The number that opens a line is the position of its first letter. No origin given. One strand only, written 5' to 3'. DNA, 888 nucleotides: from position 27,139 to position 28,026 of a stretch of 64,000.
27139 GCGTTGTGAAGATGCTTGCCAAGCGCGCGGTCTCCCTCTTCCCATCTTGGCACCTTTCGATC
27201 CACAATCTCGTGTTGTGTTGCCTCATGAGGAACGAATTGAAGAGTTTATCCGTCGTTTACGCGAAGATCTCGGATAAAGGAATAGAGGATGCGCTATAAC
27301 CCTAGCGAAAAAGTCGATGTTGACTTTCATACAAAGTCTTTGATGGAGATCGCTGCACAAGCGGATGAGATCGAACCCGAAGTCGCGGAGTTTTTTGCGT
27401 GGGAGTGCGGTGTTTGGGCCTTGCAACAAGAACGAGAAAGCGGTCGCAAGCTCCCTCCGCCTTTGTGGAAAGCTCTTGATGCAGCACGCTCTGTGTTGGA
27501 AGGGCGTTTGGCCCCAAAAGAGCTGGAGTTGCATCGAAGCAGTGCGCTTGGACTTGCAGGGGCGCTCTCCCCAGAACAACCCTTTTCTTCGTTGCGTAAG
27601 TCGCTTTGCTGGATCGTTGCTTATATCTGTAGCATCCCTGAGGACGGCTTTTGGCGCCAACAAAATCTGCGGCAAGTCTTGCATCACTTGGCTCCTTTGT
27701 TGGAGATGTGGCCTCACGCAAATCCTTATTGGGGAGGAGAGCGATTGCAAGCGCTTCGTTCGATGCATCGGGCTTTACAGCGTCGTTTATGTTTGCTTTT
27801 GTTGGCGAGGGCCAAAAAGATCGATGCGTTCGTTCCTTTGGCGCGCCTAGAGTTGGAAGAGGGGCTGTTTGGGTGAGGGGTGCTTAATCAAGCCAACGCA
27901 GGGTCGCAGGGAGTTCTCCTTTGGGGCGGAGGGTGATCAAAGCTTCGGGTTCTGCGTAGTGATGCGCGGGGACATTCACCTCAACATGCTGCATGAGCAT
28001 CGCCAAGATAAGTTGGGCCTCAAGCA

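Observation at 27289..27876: Small helical partner ORF tightly coupled to the STAND gene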

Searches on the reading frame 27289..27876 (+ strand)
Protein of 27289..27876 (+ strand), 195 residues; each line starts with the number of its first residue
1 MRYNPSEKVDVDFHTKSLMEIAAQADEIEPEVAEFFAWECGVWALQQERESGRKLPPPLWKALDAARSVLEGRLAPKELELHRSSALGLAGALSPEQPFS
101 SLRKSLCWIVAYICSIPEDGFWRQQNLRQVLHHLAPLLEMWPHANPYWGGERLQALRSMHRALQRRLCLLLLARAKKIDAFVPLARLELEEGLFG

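Call 6: search_protein_families(library=pfam, proteins=[window:27289-27876:+], max_evalue=0.1)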
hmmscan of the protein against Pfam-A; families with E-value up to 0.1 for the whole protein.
window:27289-27876:+ (195 aa): 0 families

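Call 7: search_protein_families(library=padloc, proteins=[window:27289-27876:+], max_evalue=0.1)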
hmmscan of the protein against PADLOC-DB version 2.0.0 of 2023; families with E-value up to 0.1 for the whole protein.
window:27289-27876:+ (195 aa): 0 families

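Call 8: find_homologous_proteins(query=window:27289-27873:+, max_evalue=0.01)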
Query window:27289-27873:+ (195 aa): 3 proteins with E <= 0.01 among 1230 candidates.
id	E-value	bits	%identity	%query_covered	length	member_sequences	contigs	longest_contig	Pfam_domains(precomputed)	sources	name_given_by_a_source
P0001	1.6e-126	438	100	100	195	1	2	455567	-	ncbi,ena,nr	ncbi:MAG: hypothetical protein H6728_06390 [Myxococcales bacterium]|nr:hypothetical protein [Myxococ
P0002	1.5e-68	249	63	93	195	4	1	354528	-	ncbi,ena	-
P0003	3.2e-68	248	62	95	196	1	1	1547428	-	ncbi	-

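Call 9: find_encoding_contigs(protein=P0002, flank=10000, max_places=4)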
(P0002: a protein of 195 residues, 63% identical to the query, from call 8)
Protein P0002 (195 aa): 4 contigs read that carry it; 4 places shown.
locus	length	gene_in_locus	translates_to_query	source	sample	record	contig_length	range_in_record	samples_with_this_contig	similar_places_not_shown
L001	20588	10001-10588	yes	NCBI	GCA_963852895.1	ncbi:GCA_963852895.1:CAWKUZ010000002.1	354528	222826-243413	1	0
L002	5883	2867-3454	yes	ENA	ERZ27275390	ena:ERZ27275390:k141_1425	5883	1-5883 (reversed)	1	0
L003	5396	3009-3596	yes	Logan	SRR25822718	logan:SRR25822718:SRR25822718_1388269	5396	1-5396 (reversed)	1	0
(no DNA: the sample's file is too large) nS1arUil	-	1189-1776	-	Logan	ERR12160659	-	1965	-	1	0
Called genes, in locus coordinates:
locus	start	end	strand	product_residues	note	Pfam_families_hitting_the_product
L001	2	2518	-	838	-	-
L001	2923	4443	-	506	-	-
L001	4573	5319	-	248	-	-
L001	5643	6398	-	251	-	PF03740:PdxJ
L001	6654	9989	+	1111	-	PF14559:TPR_19 (faint), PF07719:TPR_2 (faint), PF17874:TPR_MalT (weak), PF13424:TPR_12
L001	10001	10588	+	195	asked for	-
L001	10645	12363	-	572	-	-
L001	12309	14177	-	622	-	PF00069:Pkinase, PF07714:PK_Tyr_Ser-Thr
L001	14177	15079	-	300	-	PF01565:FAD_binding_4, PF02873:MurB_C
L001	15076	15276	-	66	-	-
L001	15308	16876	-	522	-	PF01019:G_glu_transpept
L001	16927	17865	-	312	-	PF13593:SBF_like, PF01758:SBF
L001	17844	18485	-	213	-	-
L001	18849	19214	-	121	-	-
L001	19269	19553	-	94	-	-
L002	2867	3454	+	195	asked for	-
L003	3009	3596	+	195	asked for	-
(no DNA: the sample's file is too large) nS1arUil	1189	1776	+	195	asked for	-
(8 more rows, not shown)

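Call 10: find_encoding_contigs(protein=P0003, flank=10000, max_places=4)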
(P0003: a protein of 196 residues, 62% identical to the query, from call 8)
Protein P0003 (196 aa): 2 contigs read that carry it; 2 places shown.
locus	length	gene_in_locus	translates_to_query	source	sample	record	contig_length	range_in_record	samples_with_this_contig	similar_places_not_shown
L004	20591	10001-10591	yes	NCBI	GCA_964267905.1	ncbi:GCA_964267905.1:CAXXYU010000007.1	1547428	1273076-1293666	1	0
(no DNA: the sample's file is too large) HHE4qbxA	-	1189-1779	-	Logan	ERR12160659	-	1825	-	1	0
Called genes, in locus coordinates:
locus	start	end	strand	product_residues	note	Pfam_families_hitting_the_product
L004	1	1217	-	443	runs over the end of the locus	PF02683:DsbD_TM, PF13098:Thioredoxin_2 (faint), PF13899:Thioredoxin_7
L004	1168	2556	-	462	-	PF11412:DsbD_N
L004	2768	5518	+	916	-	PF00092:VWA (faint), PF13519:VWA_2 (weak), PF11617:Cu-binding_MopE (weak)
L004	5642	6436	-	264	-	PF03740:PdxJ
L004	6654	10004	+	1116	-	PF07719:TPR_2 (faint), PF17874:TPR_MalT (weak), PF13424:TPR_12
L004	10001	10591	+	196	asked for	-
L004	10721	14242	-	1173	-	PF00069:Pkinase, PF07714:PK_Tyr_Ser-Thr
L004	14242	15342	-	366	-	PF01565:FAD_binding_4, PF02873:MurB_C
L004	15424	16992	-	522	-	PF01019:G_glu_transpept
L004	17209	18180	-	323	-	PF13593:SBF_like, PF01758:SBF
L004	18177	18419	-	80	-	-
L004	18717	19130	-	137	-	-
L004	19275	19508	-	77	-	-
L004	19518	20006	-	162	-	-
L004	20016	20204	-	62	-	-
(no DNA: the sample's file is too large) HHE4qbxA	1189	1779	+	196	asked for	-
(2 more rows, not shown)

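Call 19: search_protein_representatives(alignment_id=A1)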
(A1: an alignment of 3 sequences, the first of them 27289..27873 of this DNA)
Query: 3 sequences, 195 profile positions. Proteins with E-value up to 0.001 (for the whole library): 7; up to 1e-10: 1; up to 1e-30: 1. The best 7 are listed.
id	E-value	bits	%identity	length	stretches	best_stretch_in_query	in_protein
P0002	1.7e-113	393.3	-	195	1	1-195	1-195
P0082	5.2e-08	49.0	-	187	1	34-194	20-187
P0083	8.0e-07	45.2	-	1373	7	54-98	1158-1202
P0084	3.4e-05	39.8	-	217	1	35-97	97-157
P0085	1.8e-04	37.5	-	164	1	30-90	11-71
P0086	2.0e-04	37.4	-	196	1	25-139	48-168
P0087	5.9e-04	35.8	-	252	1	30-86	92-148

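Call 20: predict_structure(alignment_id=A1)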
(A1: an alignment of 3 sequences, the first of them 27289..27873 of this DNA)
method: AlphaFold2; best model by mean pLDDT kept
length: 195 residues; sequences in the alignment: 3
mean_pLDDT: 77.3   pTM: 0.73
mean pLDDT of the five models: 77.3, 64.4, 62.6, 56.1, 43.5
residues with pLDDT >= 90: 17; 70-90: 128; 50-70: 37; < 50: 13
segments of 3 or more residues with pLDDT < 50: 1-7, 193-195
pLDDT, mean of each block of 10 residues (from residue 1): 43 84 87 88 87 82 86 84 83 55 85 77 83 86 83 88 77 66 58 46
secondary structure, 60 per line:
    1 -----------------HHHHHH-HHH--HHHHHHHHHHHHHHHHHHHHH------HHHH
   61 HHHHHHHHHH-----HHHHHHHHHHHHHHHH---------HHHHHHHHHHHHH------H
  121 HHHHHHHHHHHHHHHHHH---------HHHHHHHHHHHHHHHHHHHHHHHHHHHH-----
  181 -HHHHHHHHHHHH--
elements in order: H18-23 H30-50 H57-70 H76-91 H101-113 H120-138 H148-175 H182-193

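Call 23: search_protein_families(library=pfam, proteins=[P0082, P0084, P0085, P0086, P0087], max_evalue=1)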
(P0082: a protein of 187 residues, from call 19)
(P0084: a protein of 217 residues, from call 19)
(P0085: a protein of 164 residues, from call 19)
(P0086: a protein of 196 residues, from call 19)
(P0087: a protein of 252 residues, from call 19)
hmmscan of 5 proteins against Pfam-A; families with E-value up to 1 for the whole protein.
P0082 (187 aa): 1 family
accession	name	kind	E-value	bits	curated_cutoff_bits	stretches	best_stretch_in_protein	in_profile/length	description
PF21805.3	Imm5_like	-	0.021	15.2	25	1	40-84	31-75/129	Imm-5 like putative immunity protein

P0084 (217 aa): 3 families
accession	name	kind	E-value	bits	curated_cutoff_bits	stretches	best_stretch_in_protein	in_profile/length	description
PF24703.2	DUF7666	-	3e-08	34.5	27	1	26-92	19-90/95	Domain of unknown function (DUF7666)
PF18495.6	VbhA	-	0.0082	16.5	25.9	1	123-144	22-43/47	Antitoxin VbhA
PF21805.3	Imm5_like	-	0.03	14.7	25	1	95-156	11-71/129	Imm-5 like putative immunity protein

P0085 (164 aa): 1 family
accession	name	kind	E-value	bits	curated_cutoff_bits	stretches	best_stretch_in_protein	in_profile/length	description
PF21805.3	Imm5_like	-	0.0016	18.8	25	1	11-92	8-88/129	Imm-5 like putative immunity protein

P0086 (196 aa): 0 families

P0087 (252 aa): 0 families

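Call 25: find_encoding_contigs(protein=P0082, flank=8000, max_places=4)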
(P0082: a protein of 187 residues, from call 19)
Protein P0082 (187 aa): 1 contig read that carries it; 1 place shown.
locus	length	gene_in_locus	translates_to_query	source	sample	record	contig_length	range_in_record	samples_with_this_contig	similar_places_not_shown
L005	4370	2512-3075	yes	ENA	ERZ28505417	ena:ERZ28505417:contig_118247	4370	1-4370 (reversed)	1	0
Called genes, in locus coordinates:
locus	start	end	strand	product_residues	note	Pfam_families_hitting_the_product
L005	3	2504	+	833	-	?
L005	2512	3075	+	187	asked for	-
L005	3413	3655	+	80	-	PF04324:Fer2_BFD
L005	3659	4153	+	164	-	PF12088:DUF3565, PF09313:TehB-like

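Call 26: find_encoding_contigs(protein=P0086, flank=8000, max_places=4)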
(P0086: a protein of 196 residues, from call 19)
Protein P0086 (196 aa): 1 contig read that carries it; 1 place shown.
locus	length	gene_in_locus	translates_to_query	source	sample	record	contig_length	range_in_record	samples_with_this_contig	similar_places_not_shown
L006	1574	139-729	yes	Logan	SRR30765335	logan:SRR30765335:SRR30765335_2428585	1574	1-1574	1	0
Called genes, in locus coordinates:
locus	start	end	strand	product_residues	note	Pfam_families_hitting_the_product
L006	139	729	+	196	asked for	-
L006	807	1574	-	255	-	?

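Call 41: find_homologous_proteins(query=A3, max_evalue=0.001)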
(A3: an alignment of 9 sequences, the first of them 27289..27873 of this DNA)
Query A3 (9 sequences) (195 aa, profile of the alignment): 43 proteins with E <= 0.001 among 8000 candidates.
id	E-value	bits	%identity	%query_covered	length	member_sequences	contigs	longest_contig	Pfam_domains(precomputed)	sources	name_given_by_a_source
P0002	2.9e-79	284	63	93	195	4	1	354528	-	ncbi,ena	-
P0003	1.5e-76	275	62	95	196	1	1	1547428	-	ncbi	-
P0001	9.1e-72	259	100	100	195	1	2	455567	-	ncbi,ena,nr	ncbi:MAG: hypothetical protein H6728_06390 [Myxococcales bacterium]|nr:hypothetical protein [Myxococ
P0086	1.4e-46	177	31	36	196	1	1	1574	-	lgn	-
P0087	2.3e-43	166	45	24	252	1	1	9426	-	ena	-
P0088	5.0e-23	100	46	24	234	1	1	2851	PF24703.3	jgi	jgi:hypothetical protein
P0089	5.3e-23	100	39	31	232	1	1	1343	PF24703.3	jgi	jgi:hypothetical protein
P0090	4.1e-21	94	35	31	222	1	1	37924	PF24703.3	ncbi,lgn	-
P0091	5.9e-20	90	46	24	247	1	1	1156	PF24703.3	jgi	jgi:hypothetical protein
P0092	9.2e-20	89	44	20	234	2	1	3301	PF24703.3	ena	-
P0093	3.9e-19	87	47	16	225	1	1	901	PF24703.3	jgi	jgi:hypothetical protein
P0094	2.0e-15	75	30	41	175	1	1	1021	PF24703.3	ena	-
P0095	4.5e-14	71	41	24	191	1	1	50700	PF24703.3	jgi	jgi:hypothetical protein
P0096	5.3e-14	71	39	24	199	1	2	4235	PF24703.3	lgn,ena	-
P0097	1.7e-13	69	-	-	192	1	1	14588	PF24703.3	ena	-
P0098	5.4e-13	67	-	-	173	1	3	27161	-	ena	-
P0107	3.0e-8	52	-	-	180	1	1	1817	PF21805.4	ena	-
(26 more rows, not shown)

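Call 42: search_solved_structures(query=A3, max_evalue=10, show_alignments=2)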
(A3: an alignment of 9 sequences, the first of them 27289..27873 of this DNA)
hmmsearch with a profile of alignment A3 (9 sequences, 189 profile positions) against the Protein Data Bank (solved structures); distinct sequences matched with E-value up to 10: 7.
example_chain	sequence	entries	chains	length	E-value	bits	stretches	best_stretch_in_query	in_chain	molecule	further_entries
9ijj_L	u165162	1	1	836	0.33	14.2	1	70-174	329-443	Cilia- and flagella-associated protein 221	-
5y4b_A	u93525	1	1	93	0.88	12.8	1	103-140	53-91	BolA-like protein 2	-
8b12_X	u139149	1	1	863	0.95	12.7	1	74-153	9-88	Carboxysome assembly protein CsoS2B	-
9ly8_X2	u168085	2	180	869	1.1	12.5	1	74-155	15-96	Carboxysome assembly protein CsoS2B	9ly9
6k1r_A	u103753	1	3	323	1.1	12.5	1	79-166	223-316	Probable 2-dehydropantoate 2-reductase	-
1te4_A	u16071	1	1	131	1.2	12.4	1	95-128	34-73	conserved protein MTH187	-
9e5c_4z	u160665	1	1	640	5.1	10.3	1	88-141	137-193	Cilia- and flagella-associated protein 206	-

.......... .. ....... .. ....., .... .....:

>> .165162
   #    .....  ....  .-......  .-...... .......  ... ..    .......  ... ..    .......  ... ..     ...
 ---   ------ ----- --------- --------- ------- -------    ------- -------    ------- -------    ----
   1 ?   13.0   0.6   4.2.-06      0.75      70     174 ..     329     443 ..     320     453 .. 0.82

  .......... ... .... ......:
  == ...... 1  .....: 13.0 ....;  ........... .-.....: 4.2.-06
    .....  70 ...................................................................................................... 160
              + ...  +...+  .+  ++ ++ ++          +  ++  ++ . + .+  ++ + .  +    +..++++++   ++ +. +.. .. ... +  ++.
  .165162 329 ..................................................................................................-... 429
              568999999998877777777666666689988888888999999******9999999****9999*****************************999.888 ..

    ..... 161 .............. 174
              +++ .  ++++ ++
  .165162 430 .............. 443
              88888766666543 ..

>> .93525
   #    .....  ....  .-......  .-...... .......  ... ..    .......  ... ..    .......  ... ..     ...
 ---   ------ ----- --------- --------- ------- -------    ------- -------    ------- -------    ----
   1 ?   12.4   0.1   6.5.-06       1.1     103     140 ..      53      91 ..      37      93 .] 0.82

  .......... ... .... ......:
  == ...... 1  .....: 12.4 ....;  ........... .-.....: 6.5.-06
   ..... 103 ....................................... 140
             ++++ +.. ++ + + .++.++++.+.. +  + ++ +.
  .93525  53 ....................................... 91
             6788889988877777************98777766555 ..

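Call 49: search_protein_families(library=pfam, alignment_id=A4, max_evalue=0.05)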
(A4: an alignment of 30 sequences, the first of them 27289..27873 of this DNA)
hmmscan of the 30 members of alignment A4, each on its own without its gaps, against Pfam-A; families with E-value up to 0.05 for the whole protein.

A. member 1, window:27289-27873:+ (195 aa): 0 families

B. families by the number of members that match (of 30 scanned): 3 families
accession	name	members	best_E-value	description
PF24703.2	DUF7666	16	5.6e-12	Domain of unknown function (DUF7666)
PF21805.3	Imm5_like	14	1.6e-05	Imm-5 like putative immunity protein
PF18495.6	VbhA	1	0.0082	Antitoxin VbhA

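Call 68: search_protein_families(library=phrogs, proteins=[window:27289-27873:+, P0082, P0084, P0085, P0086, P0087, P0088, P0107], max_evalue=0.01)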
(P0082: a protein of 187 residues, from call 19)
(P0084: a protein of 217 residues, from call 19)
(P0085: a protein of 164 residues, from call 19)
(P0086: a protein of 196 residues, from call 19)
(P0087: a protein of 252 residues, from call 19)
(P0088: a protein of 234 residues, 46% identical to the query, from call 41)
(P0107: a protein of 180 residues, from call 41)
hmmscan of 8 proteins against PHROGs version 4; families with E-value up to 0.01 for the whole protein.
window:27289-27873:+ (195 aa): 0 families

P0082 (187 aa): 0 families

P0084 (217 aa): 2 families
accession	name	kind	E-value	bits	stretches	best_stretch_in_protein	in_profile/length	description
phrog_4433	-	unknown function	7.2e-06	26.6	1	26-178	31-181/312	-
phrog_14105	-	unknown function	0.0023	18.1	1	26-82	28-87/297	-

P0085 (164 aa): 0 families

P0086 (196 aa): 0 families

P0087 (252 aa): 0 families

P0088 (234 aa): 2 families
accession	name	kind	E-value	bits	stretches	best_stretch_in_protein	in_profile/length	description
phrog_18326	-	unknown function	3.8e-14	53.7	1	87-227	62-193/203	-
phrog_8332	-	unknown function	2e-06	28.5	2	135-191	151-208/248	-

P0107 (180 aa): 3 families
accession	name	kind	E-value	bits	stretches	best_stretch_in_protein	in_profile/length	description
phrog_18326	-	unknown function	1.5e-13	51.8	1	38-168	40-170/203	-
phrog_8332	-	unknown function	2.1e-08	35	1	106-171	158-223/248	-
phrog_3416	-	unknown function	0.0092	16.9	0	89-165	125-207/248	-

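Call 69: search_protein_families(library=ncbifam, proteins=[window:27289-27873:+, P0082, P0084, P0085, P0087], max_evalue=0.01)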
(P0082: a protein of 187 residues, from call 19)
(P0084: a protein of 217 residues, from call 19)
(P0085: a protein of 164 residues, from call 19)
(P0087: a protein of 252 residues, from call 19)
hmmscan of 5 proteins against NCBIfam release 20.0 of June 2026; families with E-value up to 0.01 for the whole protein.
window:27289-27873:+ (195 aa): 0 families

P0082 (187 aa): 0 families

P0084 (217 aa): 0 families

P0085 (164 aa): 1 family
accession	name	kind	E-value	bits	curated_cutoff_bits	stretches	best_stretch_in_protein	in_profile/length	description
NF010874.0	PRK14281.1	equivalog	0.0026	17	619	1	58-108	58-107/397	chaperone protein DnaJ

P0087 (252 aa): 0 families

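Call 70: find_encoding_contigs(protein=P0085, flank=6000, max_places=3)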
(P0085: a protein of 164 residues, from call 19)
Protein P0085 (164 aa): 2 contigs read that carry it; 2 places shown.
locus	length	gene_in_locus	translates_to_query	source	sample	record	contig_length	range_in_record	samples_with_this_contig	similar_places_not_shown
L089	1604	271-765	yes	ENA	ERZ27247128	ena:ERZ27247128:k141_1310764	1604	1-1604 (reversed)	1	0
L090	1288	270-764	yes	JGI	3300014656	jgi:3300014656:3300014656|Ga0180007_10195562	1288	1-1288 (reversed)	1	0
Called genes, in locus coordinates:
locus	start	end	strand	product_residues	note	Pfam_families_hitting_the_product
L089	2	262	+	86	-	?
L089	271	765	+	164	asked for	-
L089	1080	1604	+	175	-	?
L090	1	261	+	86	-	?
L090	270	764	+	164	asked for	-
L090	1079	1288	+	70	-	?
